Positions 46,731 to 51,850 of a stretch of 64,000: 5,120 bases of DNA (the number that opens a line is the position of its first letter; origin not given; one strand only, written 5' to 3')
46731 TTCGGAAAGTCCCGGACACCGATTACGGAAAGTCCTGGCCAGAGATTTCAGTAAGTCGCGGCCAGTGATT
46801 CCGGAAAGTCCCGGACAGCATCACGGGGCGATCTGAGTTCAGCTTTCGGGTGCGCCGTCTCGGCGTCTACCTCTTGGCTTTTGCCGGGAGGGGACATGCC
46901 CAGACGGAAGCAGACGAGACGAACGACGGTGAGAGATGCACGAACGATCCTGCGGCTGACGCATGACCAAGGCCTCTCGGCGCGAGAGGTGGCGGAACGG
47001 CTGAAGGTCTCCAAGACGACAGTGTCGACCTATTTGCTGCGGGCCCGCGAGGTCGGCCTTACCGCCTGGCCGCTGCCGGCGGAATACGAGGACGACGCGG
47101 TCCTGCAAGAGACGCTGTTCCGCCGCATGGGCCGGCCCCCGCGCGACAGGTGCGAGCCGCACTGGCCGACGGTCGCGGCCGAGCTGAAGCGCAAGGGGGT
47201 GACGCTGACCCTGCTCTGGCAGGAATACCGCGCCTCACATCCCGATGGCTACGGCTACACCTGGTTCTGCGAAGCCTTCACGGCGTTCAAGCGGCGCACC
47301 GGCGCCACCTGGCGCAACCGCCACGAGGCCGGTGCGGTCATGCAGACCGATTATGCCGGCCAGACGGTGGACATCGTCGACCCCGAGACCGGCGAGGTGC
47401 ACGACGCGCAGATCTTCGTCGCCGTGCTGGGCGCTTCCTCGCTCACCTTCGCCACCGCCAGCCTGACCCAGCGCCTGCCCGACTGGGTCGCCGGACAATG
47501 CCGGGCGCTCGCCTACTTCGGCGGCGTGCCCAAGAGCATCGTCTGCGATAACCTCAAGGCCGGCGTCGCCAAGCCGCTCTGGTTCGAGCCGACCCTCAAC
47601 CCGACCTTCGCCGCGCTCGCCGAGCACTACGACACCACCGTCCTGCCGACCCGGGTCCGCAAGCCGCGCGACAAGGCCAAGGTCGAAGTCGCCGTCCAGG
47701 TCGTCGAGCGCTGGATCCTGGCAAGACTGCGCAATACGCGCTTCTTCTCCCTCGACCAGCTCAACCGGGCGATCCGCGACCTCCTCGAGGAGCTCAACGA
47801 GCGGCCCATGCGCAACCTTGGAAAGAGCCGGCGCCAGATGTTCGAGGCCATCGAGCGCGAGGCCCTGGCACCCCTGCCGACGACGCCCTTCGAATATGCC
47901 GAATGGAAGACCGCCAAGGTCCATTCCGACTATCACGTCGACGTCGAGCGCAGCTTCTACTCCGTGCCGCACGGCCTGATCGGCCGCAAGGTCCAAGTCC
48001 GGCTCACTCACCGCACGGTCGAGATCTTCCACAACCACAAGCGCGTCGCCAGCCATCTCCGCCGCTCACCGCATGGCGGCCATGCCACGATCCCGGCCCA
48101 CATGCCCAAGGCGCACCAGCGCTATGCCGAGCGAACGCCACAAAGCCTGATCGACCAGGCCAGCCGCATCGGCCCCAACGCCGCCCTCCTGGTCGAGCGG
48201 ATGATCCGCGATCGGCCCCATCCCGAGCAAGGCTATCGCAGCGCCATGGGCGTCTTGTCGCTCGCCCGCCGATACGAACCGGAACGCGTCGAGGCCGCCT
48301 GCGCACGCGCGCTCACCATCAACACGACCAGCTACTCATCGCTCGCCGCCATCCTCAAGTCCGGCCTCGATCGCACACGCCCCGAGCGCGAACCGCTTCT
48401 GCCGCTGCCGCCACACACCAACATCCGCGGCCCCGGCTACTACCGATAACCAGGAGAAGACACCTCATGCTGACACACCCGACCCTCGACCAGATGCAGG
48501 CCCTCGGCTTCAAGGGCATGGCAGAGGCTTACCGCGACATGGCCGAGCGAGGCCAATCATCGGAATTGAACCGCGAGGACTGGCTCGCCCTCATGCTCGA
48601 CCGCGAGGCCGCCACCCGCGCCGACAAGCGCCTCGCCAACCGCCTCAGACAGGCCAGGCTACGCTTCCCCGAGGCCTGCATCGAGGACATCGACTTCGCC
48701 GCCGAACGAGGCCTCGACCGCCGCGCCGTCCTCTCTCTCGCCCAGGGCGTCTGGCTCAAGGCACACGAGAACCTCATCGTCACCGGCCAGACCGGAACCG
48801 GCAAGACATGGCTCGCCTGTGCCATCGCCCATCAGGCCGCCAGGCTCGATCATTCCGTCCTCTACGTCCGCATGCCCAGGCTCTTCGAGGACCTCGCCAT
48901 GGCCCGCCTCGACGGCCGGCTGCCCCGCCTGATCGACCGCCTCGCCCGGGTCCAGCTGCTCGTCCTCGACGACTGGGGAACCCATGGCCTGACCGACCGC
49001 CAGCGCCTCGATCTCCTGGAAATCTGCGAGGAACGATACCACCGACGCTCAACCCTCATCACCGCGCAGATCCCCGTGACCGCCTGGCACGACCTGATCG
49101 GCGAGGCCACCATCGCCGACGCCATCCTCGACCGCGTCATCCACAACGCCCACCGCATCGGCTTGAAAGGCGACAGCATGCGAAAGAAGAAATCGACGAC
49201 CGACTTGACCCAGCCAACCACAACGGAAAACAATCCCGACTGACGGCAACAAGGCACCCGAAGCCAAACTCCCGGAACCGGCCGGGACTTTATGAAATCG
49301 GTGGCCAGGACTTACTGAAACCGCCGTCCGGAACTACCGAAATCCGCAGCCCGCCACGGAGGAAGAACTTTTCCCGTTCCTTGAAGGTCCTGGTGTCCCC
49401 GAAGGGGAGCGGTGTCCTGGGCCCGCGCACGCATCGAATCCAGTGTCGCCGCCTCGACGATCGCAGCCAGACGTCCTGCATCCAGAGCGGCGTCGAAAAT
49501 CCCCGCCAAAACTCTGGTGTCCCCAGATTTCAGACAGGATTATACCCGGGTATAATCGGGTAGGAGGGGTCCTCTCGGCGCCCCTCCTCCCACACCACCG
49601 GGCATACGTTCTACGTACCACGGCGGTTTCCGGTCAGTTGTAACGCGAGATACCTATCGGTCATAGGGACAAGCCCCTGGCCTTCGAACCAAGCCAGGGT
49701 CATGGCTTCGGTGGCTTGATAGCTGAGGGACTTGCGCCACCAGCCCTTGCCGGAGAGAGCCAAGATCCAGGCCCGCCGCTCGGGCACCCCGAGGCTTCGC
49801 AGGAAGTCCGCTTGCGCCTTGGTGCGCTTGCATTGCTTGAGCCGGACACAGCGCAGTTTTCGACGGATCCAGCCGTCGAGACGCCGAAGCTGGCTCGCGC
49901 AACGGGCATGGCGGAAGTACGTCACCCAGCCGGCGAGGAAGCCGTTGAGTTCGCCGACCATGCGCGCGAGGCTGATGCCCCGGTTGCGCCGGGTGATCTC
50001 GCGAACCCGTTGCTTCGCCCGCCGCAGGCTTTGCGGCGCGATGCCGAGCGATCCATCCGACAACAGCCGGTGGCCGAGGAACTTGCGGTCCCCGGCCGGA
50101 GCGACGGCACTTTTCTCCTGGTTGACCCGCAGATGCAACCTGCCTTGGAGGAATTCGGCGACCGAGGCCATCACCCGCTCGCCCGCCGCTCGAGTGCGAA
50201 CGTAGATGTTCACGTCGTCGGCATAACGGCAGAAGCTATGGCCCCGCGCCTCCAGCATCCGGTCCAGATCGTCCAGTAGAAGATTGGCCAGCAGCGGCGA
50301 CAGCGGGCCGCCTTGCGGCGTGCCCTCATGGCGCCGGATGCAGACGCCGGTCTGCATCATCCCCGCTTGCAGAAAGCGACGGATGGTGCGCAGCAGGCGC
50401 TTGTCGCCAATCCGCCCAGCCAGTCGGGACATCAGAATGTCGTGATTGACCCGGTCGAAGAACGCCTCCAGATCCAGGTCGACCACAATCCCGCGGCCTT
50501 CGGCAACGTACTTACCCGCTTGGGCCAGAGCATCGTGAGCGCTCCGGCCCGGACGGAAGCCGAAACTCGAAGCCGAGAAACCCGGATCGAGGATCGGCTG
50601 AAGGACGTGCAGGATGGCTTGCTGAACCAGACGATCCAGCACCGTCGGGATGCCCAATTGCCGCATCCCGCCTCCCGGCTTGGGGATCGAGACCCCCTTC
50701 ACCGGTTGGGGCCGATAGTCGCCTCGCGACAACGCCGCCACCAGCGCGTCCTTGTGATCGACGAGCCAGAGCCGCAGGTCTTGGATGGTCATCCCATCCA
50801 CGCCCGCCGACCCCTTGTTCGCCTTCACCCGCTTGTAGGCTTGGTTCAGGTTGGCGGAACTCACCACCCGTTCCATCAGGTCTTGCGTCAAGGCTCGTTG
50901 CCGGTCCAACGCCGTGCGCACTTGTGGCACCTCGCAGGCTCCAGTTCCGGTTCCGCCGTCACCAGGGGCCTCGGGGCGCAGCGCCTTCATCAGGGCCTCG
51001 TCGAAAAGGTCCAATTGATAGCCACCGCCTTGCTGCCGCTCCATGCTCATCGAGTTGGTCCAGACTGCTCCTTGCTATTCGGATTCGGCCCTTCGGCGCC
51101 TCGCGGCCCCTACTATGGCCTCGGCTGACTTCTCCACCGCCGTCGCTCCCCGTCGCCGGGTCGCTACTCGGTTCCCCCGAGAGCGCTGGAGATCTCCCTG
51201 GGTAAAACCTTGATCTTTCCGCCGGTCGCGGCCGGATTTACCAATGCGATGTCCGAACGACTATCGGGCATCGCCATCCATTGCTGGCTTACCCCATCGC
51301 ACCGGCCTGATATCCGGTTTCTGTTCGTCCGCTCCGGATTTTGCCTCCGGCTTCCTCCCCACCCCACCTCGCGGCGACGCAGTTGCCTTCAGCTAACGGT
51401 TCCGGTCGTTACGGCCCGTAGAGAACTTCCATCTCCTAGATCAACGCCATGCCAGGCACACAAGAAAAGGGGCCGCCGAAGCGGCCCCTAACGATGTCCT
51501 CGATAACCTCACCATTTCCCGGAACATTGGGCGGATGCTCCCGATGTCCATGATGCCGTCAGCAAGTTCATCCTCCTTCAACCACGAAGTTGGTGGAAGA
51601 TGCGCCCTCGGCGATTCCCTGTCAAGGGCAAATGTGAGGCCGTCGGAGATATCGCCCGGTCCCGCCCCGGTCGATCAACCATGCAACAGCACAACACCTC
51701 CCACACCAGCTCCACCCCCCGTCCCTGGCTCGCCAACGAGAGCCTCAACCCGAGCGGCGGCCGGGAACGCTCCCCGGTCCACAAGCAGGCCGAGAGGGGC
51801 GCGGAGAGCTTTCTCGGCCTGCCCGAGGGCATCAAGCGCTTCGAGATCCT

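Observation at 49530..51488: Group II intron (IIC-like) inserted immediately after a rho-independent terminator hairpin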

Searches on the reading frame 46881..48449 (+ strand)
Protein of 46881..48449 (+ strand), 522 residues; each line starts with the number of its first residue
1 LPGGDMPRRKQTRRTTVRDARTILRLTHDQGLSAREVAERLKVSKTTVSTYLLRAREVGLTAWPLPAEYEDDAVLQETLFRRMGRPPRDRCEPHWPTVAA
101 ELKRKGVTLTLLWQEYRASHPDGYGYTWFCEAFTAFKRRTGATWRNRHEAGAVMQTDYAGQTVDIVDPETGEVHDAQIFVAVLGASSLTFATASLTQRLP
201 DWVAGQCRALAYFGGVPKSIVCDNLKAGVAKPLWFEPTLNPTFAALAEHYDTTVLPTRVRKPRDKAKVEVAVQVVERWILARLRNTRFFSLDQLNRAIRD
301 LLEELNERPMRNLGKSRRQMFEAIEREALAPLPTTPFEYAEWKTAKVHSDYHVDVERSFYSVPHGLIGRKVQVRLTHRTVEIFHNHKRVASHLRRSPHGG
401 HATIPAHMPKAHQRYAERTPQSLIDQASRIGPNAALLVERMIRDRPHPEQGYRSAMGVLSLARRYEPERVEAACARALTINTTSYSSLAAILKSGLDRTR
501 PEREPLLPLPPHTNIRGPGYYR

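Call 29: search_protein_families(library=pfam, proteins=[window:46881-48449:+], max_evalue=0.01)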
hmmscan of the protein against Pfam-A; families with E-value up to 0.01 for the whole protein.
window:46881-48449:+ (522 aa): 14 families
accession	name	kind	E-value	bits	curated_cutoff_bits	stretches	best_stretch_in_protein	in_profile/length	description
PF22483.2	Mu-transpos_C_2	-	3.2e-22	78.5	27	1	332-397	1-66/73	Mu transposase, C-terminal domain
PF08281.18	Sigma70_r4_2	-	1.6e-06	28.1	25.7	1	19-57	14-52/54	Sigma-70, region 4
PF00665.32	rve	-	3.2e-06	27.8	32.6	1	148-262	2-102/102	Integrase core domain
PF13936.12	HTH_38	-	8.8e-05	22.6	27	1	21-54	11-43/44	Helix-turn-helix domain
PF04545.22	Sigma70_r4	-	0.00015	21.7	24.1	1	21-56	10-45/50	Sigma-70, region 4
PF13551.12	HTH_29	-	0.00016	22.1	28.1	0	28-60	8-41/64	Winged helix-turn helix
PF08279.18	HTH_11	-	0.00061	20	25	1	22-59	7-43/55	HTH domain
PF12802.13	MarR_2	-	0.00083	19.9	27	1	18-52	6-41/61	MarR family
PF13384.12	HTH_23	-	0.00084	19.5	24.6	1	16-52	3-38/50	Homeodomain-like domain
PF00196.25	GerE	-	0.0011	19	23.5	1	22-53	9-39/57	Bacterial regulatory proteins, luxR family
PF13412.12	HTH_24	-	0.0013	18.7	21.9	1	26-55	12-41/48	Winged helix-turn-helix DNA-binding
PF13560.12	HTH_31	-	0.0086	16.8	27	1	28-53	11-36/64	Helix-turn-helix domain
PF14493.12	HTH_40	-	0.0091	16.7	27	0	28-59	9-40/89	Helix-turn-helix domain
PF12840.13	HTH_20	-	0.0099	16.3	27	0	23-49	9-36/51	Helix-turn-helix domain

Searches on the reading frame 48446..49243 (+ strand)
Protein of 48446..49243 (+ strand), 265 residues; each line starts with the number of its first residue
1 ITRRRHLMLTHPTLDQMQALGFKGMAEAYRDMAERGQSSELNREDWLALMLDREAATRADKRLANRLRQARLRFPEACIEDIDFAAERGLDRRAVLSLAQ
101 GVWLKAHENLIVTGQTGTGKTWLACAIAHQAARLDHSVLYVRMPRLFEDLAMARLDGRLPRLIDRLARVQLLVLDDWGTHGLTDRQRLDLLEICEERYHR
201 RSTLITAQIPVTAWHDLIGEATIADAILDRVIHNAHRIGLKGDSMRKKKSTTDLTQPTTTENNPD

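Call 29: search_protein_families(library=pfam, proteins=[window:48446-49243:+], max_evalue=0.01)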
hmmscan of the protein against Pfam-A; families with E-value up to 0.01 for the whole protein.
window:48446-49243:+ (265 aa): 12 families
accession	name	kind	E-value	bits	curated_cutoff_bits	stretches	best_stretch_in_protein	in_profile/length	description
PF01695.23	IstB_IS21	-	2.1e-65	221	24.1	1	16-251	2-236/238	IstB-like ATP binding protein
PF13481.12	AAA_25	-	2.2e-05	24.6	27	1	97-147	24-77/195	AAA domain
PF20720.3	nSTAND3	-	6.7e-05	23.1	27.2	1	104-149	14-59/155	Novel STAND NTPase 3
PF13401.12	AAA_22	-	0.00011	22.9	27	1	109-147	7-45/130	AAA domain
PF02562.22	PhoH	-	0.00057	19.9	27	1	104-133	16-45/205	PhoH-like protein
PF00308.24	Bac_DnaA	-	0.00075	20.2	23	1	105-177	32-106/162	Bacterial DnaA ATPAse domain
PF00158.32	Sigma54_activat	-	0.0009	19.4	20.2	1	105-157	20-72/168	Sigma-54 interaction domain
PF04851.21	ResIII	-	0.0024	18.3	22.5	1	99-138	20-56/164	Type III restriction enzyme, res subunit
PF00270.35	DEAD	-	0.0028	17.8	26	0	106-132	13-39/167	DEAD/DEAH box helicase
PF00004.35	AAA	-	0.0042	18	21.2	1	111-165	2-52/131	ATPase family associated with various cellular activities (AAA)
PF05729.18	NACHT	-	0.0061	16.8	26.7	1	110-135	3-28/167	NACHT domain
PF02374.21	ArsA_ATPase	-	0.0093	15.7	24.3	0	110-141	4-35/305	Anion-transporting ATPase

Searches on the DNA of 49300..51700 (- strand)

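Call 4: search_rna_families(source=window, start=49300, end=51700, threshold=evalue, max_evalue=10, show_alignments=6)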
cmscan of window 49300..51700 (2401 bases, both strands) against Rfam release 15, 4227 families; matches with E-value up to 10: 8.
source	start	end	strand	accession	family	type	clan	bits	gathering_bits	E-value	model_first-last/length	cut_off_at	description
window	51207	51378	-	RF02001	group-II-D1D4-3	Intron;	CL00102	132.8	32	1.4e-28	1-170/170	no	Group II catalytic intron D1-D4-3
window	51088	51167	-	RF01998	group-II-D1D4-1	Intron;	CL00102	54.1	35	2.3e-08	1-84/84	no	Group II catalytic intron D1-D4-1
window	49555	49628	-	RF00029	Intron_gpII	Intron;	-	31.9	40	0.0008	1-77/77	no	Group II catalytic intron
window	51466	51548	-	RF02144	rsmX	Gene;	CL00106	20.7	56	0.49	1-114/114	no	rsmX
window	51616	51673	-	RF02793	asR3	Gene; antisense;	-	18.3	46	4.9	1-57/57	no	Pyrobaculum asRNA3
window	51451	51512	-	RF02880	MH_s15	Gene; sRNA;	-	18.1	123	0.1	1-61/277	no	Mesorhizobail RNA 15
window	49673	49746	+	RF00630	P26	Gene;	-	15.1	36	7.3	1-66/66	no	Pseudomonas sRNA P26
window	51421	51488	-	RF01391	isrH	Gene; sRNA;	-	10.4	45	8.3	1-280/280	no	isrH Hfq binding RNA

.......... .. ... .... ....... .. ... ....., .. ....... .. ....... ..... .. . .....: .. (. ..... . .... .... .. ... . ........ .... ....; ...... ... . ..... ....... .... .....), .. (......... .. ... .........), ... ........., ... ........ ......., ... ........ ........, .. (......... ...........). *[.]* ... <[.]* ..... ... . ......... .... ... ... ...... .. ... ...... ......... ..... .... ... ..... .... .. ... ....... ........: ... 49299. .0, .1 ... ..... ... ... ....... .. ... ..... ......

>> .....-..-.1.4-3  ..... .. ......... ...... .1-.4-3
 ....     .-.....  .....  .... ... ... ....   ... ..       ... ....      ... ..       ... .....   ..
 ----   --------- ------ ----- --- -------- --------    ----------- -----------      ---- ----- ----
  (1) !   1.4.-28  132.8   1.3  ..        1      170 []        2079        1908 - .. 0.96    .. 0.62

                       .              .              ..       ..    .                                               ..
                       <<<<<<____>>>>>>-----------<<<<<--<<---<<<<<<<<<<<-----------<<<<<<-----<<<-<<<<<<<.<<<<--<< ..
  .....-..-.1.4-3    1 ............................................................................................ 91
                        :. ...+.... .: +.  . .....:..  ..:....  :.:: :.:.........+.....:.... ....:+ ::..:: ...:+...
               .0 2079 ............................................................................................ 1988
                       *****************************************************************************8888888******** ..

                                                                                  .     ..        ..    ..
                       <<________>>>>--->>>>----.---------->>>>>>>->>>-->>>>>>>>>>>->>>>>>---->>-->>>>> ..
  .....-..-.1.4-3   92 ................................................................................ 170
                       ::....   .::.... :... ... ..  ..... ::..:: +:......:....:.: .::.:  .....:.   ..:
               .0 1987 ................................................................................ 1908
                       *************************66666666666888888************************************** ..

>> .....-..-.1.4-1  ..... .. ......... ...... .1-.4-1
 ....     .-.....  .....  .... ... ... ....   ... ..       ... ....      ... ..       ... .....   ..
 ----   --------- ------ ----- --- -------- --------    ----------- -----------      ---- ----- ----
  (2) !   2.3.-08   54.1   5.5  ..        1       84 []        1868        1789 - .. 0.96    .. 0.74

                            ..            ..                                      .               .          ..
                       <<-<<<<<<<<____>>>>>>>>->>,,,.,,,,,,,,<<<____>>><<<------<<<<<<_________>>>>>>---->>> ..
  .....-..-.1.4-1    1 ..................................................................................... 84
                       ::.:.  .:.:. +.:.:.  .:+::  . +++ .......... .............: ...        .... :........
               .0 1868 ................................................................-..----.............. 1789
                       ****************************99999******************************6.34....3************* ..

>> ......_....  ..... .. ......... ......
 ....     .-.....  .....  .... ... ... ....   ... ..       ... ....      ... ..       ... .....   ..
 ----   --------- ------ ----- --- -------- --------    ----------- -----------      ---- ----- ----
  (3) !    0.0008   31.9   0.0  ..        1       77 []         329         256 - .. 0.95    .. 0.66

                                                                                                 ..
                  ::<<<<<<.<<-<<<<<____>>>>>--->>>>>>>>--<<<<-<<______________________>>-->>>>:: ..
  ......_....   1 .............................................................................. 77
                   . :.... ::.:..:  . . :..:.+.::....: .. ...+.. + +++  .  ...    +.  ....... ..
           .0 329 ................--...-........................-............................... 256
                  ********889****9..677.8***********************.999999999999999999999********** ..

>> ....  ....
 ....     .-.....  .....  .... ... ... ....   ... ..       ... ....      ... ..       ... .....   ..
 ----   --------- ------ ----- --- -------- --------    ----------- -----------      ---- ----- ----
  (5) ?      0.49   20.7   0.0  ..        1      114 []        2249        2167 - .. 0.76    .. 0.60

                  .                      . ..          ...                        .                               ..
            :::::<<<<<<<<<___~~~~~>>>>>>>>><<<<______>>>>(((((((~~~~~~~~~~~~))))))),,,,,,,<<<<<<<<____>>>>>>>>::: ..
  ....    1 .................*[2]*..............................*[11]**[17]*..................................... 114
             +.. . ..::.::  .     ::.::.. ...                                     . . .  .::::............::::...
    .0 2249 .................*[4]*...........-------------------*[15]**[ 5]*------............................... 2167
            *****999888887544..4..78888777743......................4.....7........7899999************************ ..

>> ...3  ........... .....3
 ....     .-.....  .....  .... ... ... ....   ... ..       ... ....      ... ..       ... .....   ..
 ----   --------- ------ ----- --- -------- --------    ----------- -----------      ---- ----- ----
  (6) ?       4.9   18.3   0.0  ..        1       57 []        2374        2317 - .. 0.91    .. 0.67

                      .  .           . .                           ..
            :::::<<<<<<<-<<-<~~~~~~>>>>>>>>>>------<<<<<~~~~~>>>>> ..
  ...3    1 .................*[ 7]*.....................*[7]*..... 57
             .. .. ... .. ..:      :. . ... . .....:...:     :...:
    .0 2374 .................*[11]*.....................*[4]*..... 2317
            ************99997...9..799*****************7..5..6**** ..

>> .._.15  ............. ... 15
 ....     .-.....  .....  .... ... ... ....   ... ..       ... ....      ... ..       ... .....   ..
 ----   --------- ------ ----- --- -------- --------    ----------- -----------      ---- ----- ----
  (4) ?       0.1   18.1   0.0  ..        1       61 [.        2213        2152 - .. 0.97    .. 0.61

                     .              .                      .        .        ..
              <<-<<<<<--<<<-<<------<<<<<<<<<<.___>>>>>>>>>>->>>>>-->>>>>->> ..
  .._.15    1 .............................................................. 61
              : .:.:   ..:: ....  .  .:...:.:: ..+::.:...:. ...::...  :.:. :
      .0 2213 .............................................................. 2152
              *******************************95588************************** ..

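Call 10: search_dna_similar(query=window:49400-51650:-, collection=plasmids, mode=near, max_rows=30)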
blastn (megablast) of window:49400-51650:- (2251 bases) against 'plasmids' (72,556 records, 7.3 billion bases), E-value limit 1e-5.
Records with a match: 3; places in all: 3; records where one place covers at least 80% of the query: 0.
Best place of each record, by identity: 60-80% 3.
By first word of the organism name: Sinorhizobium 2; Azoarcus 1.
By predicted mobility (MOB-suite, as given by PLSDB): mobilizable 2; conjugative 1.
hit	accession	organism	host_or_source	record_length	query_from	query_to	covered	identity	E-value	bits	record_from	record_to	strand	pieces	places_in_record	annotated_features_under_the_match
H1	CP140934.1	Sinorhizobium meliloti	Medicago lupulina,whole organism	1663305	982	1578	27%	73.5%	2e-47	198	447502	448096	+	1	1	none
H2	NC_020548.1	Azoarcus sp. KH32C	-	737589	964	1484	23%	72.5%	3e-32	148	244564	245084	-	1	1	ltrA: group II intron reverse transcriptase/maturase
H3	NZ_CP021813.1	Sinorhizobium meliloti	Medicago truncatula,Single Cell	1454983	982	1488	23%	74.0%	1e-44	189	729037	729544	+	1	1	none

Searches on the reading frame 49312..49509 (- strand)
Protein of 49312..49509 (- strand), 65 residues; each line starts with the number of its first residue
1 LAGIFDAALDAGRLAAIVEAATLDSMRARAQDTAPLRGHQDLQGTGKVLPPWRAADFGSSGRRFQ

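Call 29: search_protein_families(library=pfam, proteins=[window:49312-49509:-], max_evalue=0.01)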
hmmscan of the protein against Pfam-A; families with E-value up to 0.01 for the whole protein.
window:49312-49509:- (65 aa): 0 families

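Call 52: search_dna_similar(query=window:49348-49509:-, collection=plasmids, mode=protein, max_evalue=0.01, max_rows=10)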
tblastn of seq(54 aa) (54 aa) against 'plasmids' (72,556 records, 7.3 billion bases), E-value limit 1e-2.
No match.
